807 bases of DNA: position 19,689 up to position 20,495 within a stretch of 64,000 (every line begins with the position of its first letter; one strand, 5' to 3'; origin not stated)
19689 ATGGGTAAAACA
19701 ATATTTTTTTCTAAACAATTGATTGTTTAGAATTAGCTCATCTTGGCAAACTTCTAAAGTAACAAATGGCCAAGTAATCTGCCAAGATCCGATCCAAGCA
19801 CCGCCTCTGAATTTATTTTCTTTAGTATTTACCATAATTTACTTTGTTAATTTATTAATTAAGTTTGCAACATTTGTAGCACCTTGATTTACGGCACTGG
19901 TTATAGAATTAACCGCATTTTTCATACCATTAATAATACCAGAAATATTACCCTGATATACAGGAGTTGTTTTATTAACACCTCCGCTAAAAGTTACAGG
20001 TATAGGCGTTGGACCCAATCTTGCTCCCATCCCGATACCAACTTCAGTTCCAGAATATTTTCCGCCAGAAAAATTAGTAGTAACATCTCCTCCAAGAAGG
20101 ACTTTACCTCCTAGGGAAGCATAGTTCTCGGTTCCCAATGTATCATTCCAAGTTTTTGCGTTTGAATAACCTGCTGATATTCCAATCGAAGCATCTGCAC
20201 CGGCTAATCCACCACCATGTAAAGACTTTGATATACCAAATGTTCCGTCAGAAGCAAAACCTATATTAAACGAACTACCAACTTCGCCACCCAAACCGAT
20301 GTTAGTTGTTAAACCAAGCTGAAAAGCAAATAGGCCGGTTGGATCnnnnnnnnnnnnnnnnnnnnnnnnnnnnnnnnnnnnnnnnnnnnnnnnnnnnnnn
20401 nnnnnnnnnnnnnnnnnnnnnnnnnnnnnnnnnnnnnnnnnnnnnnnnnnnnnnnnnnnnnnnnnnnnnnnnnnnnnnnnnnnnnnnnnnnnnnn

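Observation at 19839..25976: Giant Rhs/TcB-TcC-like polymorphic toxin with an AT-rich, glycine-zipper-like C-terminal tip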

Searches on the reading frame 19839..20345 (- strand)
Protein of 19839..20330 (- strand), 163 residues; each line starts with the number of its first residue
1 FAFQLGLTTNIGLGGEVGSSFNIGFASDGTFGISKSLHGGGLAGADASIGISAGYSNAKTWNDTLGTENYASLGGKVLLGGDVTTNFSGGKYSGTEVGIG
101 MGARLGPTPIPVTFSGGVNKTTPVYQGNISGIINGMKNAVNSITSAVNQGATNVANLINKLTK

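Call 3: search_protein_families(library=pfam, proteins=[window:19839-20330:-], max_evalue=1)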
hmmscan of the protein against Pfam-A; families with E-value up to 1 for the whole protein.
window:19839-20330:- (163 aa): 0 families

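Call 4: search_protein_families(library=ncbifam, proteins=[window:19839-20330:-], max_evalue=1)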
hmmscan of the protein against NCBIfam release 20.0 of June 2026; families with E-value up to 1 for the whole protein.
window:19839-20330:- (163 aa): 0 families

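Call 5: find_homologous_proteins(query=window:19839-20330:-, max_evalue=0.01)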
Query window:19839-20330:- (163 aa): 2 proteins with E <= 0.01 among 94 candidates.
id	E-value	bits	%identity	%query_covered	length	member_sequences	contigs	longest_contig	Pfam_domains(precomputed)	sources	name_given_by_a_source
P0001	4.0e-62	227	68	100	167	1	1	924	-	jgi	jgi:hypothetical protein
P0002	1.9e-50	189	54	99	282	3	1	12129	-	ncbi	ncbi:MAG: hypothetical protein A3G07_02320, partial [Candidatus Doudnabacteria bacterium RIFCSPLOWO2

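Call 10: find_encoding_contigs(protein=P0002, flank=10000)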
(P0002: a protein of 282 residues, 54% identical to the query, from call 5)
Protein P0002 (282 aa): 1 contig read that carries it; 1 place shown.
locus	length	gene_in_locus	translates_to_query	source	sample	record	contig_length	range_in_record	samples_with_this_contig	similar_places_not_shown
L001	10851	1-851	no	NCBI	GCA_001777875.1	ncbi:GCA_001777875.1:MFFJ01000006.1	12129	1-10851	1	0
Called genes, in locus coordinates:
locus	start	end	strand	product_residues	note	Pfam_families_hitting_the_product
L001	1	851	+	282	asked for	?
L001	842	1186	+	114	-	-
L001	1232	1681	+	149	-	-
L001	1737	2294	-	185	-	-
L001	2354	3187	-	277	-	PF00665:rve, PF13683:rve_3, PF13333:rve_2 (weak)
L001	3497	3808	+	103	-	-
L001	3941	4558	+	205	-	-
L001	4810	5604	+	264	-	PF13709:DUF4159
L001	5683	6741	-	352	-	PF02388:FemAB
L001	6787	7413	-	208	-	-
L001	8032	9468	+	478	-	PF04932:Wzy_C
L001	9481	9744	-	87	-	-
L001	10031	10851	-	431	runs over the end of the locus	PF04536:TPM_phosphatase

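Call 11: find_encoding_contigs(protein=P0001, flank=2000)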
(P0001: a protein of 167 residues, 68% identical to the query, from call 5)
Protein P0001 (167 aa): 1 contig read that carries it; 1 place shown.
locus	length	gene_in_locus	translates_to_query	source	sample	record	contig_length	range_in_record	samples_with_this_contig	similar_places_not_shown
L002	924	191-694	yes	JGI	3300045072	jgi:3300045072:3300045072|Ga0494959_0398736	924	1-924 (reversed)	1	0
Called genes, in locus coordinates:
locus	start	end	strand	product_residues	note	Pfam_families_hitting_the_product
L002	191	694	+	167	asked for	-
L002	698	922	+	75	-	?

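Call 15: search_protein_representatives(protein=window:19839-20330:-)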
Query: 163 residues. Proteins with E-value up to 0.001 (for the whole library): 19; up to 1e-10: 18; up to 1e-30: 4. The best 19 are listed.
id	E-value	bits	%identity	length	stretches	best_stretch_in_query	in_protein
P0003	1.1e-93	327.7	100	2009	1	1-163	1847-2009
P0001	1.3e-62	226.6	70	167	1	3-163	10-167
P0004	7.8e-54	198.1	68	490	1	7-158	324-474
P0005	3.0e-45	170.2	60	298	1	9-150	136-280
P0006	1.3e-27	112.9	56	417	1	1-161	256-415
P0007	2.1e-27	112.2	48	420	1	2-147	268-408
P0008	6.8e-26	107.3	46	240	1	3-143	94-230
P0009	8.4e-24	100.5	43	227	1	2-161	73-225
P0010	7.4e-23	97.4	42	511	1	3-161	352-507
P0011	1.2e-22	96.8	41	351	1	4-158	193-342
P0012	5.4e-21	91.4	46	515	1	2-148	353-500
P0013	5.4e-21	91.4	53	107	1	72-161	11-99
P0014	1.5e-20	89.9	44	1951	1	3-160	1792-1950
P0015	3.8e-20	88.6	39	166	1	4-161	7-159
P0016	1.2e-18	83.7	45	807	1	3-143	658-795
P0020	9.2e-10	54.9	39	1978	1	7-137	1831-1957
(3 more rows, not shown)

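Call 16: predict_structure(protein=window:19839-20330:-)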
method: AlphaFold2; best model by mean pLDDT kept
length: 163 residues; sequences in the alignment: 1
mean_pLDDT: 43.6   pTM: 0.30
mean pLDDT of the five models: 43.6, 43.5, 42.2, 41.1, 40.3
residues with pLDDT >= 90: 2; 70-90: 20; 50-70: 27; < 50: 114
segments of 3 or more residues with pLDDT < 50: 1-16, 25-30, 39-128
pLDDT, mean of each block of 10 residues (from residue 1): 34 44 49 51 37 33 28 31 29 29 29 29 39 64 77 86 78
secondary structure, 60 per line:
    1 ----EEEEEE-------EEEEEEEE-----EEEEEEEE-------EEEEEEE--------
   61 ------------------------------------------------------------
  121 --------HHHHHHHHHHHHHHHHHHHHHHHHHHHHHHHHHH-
elements in order: E5-10 E18-25 E31-38 E46-52 H129-162

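Call 23: search_solved_structures(query=A1, max_evalue=10, show_alignments=2)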
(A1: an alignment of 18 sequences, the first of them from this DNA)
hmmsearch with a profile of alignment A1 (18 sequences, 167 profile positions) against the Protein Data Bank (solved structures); distinct sequences matched with E-value up to 10: 1.
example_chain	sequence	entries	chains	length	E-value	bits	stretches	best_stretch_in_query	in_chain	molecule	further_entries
5ca8_A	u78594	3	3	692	0.57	13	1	51-93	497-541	Protein SEY1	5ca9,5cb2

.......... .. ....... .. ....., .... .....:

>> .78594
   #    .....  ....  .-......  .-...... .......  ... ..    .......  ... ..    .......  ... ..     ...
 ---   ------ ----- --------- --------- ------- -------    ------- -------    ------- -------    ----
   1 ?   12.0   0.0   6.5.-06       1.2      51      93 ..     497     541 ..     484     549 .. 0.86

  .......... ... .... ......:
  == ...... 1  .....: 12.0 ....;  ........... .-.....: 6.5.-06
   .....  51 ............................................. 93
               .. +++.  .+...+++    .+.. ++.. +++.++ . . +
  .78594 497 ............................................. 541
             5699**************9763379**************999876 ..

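Call 24: search_protein_families(library=pfam, alignment_id=A1, max_evalue=10)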
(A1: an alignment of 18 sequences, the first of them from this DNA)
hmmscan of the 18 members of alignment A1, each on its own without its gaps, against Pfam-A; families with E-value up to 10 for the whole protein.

A. member 1, seq(168 aa): 0 families

B. families by the number of members that match (of 18 scanned): 11 families
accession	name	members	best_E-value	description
PF15520.11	Ntox10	1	0.0054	Novel toxin 10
PF07464.16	ApoLp-III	1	0.023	Apolipophorin-III precursor (apoLp-III)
PF23290.1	KOW5_SPT5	1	0.072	Transcription elongation factor SPT5, fifth KOW domain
PF03995.18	Inhibitor_I36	1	0.094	Peptidase inhibitor family I36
PF12918.12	TcdB_N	1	0.11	TcdB toxin N-terminal helical domain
PF18239.8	HA1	1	0.15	Hemagglutinin I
PF12732.12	YtxH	1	0.16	YtxH-like protein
PF08023.17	Antimicrobial_2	1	0.18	Frog antimicrobial peptide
PF14020.11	DUF4236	1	0.18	Protein of unknown function (DUF4236)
PF21454.2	MSP1_barrel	1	2.3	Major structural protein 1, jelly-roll domain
PF22579.2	Cbm74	1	3.9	Carbohydrate binding module-like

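Call 33: predict_structure(alignment_id=A1)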
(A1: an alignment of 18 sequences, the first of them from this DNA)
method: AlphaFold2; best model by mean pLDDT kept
length: 168 residues; sequences in the alignment: 18
mean_pLDDT: 71.6   pTM: 0.60
mean pLDDT of the five models: 71.6, 70.0, 69.8, 63.9, 56.4
residues with pLDDT >= 90: 0; 70-90: 109; 50-70: 32; < 50: 27
segments of 3 or more residues with pLDDT < 50: 136-152, 166-168
pLDDT, mean of each block of 10 residues (from residue 1): 62 83 84 79 85 81 79 81 72 79 74 65 86 57 44 50 51
secondary structure, 60 per line:
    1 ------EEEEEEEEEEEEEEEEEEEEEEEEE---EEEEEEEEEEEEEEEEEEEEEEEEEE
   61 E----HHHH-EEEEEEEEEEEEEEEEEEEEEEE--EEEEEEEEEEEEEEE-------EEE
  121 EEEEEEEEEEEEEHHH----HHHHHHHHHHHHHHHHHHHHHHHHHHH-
elements in order: E7-31 E35-61 H66-69 E71-93 E96-110 E118-133 H141-167

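Call 39: list_cluster_members(proteins=[P0003, P0021, P0014, P0020])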
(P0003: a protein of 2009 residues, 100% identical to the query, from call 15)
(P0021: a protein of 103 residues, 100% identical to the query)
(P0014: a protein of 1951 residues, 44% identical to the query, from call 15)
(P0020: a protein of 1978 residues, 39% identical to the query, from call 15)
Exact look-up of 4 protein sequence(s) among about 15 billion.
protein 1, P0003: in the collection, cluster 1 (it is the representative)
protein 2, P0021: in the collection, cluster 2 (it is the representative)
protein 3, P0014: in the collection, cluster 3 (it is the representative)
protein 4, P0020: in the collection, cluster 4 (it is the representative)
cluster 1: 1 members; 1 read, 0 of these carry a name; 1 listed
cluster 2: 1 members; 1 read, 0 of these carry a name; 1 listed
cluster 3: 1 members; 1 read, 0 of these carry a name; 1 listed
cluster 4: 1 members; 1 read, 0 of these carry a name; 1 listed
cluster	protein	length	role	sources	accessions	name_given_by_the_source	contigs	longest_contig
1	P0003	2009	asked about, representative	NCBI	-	-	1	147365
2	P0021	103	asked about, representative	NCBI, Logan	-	-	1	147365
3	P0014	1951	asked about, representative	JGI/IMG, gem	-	-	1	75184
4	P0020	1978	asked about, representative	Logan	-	-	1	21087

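Call 46: fold_search(model_id=the predicted structure, library=pdb)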
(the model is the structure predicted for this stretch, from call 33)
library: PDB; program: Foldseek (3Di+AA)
matches with E <= 10: 1082; with E <= 0.001: 0
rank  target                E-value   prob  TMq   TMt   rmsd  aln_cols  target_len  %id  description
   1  7b1z_A                3.6e-03  1.00  0.40  0.58   5.3       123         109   12  Virulence-associated protein VapB from the intracellular pathogen Rhodococcus equi (released 2021-07-28)
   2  5ltr                  6.6e-03  0.33  0.20  0.17  17.0       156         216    9  Structure of the Yellow-Green Fluorescent Protein mNeonGreen from Branchiostoma lanceolatum at the near physiological pH (released 2016-12-07)
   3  1xqm                  8.6e-03  0.25  0.18  0.15  17.4       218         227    7  Variations on the GFP chromophore scaffold: A fragmented 5-membered heterocycle revealed in the 2.1A crystal structure o (released 2004-11-16)
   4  5aeo_B                1.8e-02  0.99  0.38  0.53   6.1       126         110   10  Virulence-associated protein VapG from the intracellular pathogen Rhodococcus equi (released 2015-03-25)
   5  4gu3_A                1.8e-02  0.23  0.17  0.16  11.4       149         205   13  Crystal structure of the T1L reovirus attachment protein sigma1 in complex with the GM2 glycan (released 2012-12-05)
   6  7sfa_D                2.0e-02  0.16  0.19  0.15  17.8       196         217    5  Branchiostoma floridae fluorescent protein LanFP10A2 (released 2022-03-30)
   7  4gu3_C                2.1e-02  0.28  0.19  0.17  11.3       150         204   12  Crystal structure of the T1L reovirus attachment protein sigma1 in complex with the GM2 glycan (released 2012-12-05)
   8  3mgf_B                2.1e-02  0.28  0.23  0.19  17.8       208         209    8  Crystal Structure of Monomeric Kusabira-Orange (MKO), Orange-Emitting GFP-like Protein, at pH 7.5 (released 2011-03-16)
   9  2zmu                  2.2e-02  0.18  0.20  0.17  18.0       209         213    7  Crystal Structure of Monomeric Kusabira-Orange (MKO), Orange-Emitting GFP-like Protein, at pH 9.1 (released 2008-10-21)
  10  7sfa_B                2.3e-02  0.28  0.22  0.18  17.4       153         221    6  Branchiostoma floridae fluorescent protein LanFP10A2 (released 2022-03-30)
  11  8u21                  2.4e-02  0.38  0.23  0.20  15.4       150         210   12  A Highly Stable Variant of Corynactis Californica Green Fluorescent Protein, ccGFP E6 (released 2024-01-31)
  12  2c9j_B                2.4e-02  0.15  0.17  0.15  16.9       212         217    9  Structure of the fluorescent protein cmFP512 at 1.35A from Cerianthus membranaceus (released 2006-10-30)
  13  7sf9_A                2.4e-02  0.13  0.18  0.14  18.6       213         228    7  Branchiostoma Floridae Violet Fluorescent Protein (released 2022-03-30)
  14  2g3o_C                2.6e-02  0.21  0.20  0.17  16.1       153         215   11  The 2.1A crystal structure of copGFP (released 2006-08-15)
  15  3mgf_A                3.0e-02  0.18  0.20  0.17  17.7       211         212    7  Crystal Structure of Monomeric Kusabira-Orange (MKO), Orange-Emitting GFP-like Protein, at pH 7.5 (released 2011-03-16)
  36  3nt9_A                5.0e-02  0.16  0.19  0.16  17.3       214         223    7  CRYSTAL STRUCTURE OF LSSmKate1 red fluorescent proteins with large Stokes shift (released 2010-08-18)
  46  2whs_A                5.6e-02  0.12  0.18  0.15  17.3       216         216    7  Fluorescent Protein mKeima at pH 3.8 (released 2009-08-11)
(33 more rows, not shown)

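Call 56: find_encoding_contigs(protein=P0014, flank=4000, max_places=2)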
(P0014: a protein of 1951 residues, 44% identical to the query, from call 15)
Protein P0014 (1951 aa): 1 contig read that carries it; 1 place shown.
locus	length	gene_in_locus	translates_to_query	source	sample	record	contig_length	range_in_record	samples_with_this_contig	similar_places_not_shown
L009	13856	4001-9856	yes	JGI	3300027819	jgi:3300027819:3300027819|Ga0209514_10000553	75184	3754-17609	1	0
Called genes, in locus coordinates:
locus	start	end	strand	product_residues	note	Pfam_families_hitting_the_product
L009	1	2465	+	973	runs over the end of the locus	PF00133:tRNA-synt_1, PF09334:tRNA-synt_1g, PF08264:Anticodon_1, PF19302:DUF5915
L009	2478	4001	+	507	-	PF02789:Peptidase_M17_N, PF00883:Peptidase_M17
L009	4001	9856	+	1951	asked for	PF03534:SpvB, PF12256:TcdB_toxin_midN (weak), PF05593:RHS_repeat (faint), PF25023:TEN_YD-shell (weak), PF11617:Cu-binding_MopE, PF25023:TEN_YD-shell (weak)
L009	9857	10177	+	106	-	-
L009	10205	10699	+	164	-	-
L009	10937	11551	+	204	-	-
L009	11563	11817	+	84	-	-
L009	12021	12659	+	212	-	PF13517:FG-GAP_3 (faint)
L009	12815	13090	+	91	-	-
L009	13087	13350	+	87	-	PF15738:YafQ_toxin, PF05016:ParE_toxin (weak)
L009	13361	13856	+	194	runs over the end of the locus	PF01330:RuvA_N, PF14520:HHH_5, PF07499:RuvA_C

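Call 57: find_encoding_contigs(protein=P0020, flank=4000, max_places=2)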
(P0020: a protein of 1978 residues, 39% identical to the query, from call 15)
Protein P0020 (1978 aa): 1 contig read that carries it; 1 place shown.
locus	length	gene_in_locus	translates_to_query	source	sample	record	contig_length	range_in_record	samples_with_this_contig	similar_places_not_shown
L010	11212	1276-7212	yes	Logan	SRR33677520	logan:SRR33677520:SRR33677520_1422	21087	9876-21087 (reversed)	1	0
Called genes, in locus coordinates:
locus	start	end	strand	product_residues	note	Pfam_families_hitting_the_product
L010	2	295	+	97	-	?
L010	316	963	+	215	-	-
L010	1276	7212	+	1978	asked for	PF03534:SpvB, PF05593:RHS_repeat (faint)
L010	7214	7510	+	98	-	-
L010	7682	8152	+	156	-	PF03073:TspO_MBR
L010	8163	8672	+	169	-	-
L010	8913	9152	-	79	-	-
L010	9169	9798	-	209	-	PF00881:Nitroreductase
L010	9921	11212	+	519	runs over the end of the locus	PF01564:Spermine_synth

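Call 92: search_protein_families(library=padloc, proteins=[window:19839-20330:-], max_evalue=1)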
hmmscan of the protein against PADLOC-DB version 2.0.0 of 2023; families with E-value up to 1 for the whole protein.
window:19839-20330:- (163 aa): 0 families
